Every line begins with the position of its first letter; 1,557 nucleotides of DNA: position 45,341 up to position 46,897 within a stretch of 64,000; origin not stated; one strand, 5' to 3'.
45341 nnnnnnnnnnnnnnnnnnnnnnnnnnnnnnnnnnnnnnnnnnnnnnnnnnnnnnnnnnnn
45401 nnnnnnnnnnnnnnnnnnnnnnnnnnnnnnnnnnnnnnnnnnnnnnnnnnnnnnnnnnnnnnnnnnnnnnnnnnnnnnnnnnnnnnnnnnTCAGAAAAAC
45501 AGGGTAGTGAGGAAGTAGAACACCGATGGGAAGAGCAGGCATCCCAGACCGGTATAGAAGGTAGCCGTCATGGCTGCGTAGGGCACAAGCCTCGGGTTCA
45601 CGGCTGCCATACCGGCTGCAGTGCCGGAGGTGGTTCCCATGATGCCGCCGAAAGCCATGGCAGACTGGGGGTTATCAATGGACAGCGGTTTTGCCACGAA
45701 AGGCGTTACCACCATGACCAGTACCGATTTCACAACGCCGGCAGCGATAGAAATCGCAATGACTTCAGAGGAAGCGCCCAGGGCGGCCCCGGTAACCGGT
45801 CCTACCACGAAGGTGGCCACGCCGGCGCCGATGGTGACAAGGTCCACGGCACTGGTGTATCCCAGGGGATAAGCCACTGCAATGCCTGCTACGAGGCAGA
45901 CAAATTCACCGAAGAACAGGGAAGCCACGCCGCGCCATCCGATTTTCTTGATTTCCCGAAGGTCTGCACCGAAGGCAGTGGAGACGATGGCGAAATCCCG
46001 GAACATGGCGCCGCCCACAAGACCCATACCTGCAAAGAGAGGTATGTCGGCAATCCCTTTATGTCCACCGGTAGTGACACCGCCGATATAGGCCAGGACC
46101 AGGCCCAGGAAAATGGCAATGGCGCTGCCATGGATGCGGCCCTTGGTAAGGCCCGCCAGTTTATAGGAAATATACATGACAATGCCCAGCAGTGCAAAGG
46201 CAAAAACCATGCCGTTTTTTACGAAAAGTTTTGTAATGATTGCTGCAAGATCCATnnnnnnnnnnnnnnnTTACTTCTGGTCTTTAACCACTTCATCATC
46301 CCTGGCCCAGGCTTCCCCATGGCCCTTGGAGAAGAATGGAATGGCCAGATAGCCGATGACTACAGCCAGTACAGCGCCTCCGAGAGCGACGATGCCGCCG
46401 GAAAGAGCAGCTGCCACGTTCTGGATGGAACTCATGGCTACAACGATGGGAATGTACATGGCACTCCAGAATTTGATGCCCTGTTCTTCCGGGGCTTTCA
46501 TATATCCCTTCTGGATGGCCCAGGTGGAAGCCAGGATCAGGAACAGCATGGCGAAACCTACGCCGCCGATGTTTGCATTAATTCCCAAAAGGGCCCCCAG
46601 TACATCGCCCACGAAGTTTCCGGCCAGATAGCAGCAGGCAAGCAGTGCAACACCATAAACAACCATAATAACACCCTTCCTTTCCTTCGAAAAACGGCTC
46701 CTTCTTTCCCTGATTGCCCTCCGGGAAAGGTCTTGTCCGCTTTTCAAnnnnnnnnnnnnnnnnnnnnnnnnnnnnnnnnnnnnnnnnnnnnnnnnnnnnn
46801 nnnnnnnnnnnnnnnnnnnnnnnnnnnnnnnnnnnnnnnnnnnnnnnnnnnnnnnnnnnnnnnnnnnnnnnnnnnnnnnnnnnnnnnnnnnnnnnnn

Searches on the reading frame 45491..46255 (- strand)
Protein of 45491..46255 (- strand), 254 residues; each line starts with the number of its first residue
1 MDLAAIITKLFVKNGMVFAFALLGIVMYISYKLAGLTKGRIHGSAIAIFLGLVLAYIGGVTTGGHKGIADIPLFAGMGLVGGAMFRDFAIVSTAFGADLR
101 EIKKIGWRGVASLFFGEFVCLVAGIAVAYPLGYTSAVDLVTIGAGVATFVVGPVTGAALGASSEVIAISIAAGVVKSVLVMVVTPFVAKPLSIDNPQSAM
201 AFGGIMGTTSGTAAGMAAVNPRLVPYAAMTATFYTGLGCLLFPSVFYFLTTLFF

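Call 5: search_protein_families(library=pfam, proteins=[window:45491-46255:-])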
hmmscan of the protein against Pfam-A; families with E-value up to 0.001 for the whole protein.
window:45491-46255:- (254 aa): 1 family
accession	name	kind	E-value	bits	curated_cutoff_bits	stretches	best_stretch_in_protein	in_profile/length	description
PF03818.18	MadM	-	2.3e-113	378.2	24.8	1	7-253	1-248/249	Malonate/sodium symporter MadM subunit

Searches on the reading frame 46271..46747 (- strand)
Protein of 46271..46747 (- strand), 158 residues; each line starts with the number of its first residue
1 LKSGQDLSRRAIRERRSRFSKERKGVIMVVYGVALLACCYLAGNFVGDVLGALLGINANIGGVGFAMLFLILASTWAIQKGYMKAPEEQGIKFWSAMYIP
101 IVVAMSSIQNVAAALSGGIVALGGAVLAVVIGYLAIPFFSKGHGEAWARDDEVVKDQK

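Call 5: search_protein_families(library=pfam, proteins=[window:46271-46747:-])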
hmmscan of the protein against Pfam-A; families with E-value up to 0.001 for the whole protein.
window:46271-46747:- (158 aa): 1 family
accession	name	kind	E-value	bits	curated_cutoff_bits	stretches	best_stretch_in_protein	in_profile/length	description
PF03817.18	MadL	-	3.7e-46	156.4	25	1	28-141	1-114/118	Malonate transporter MadL subunit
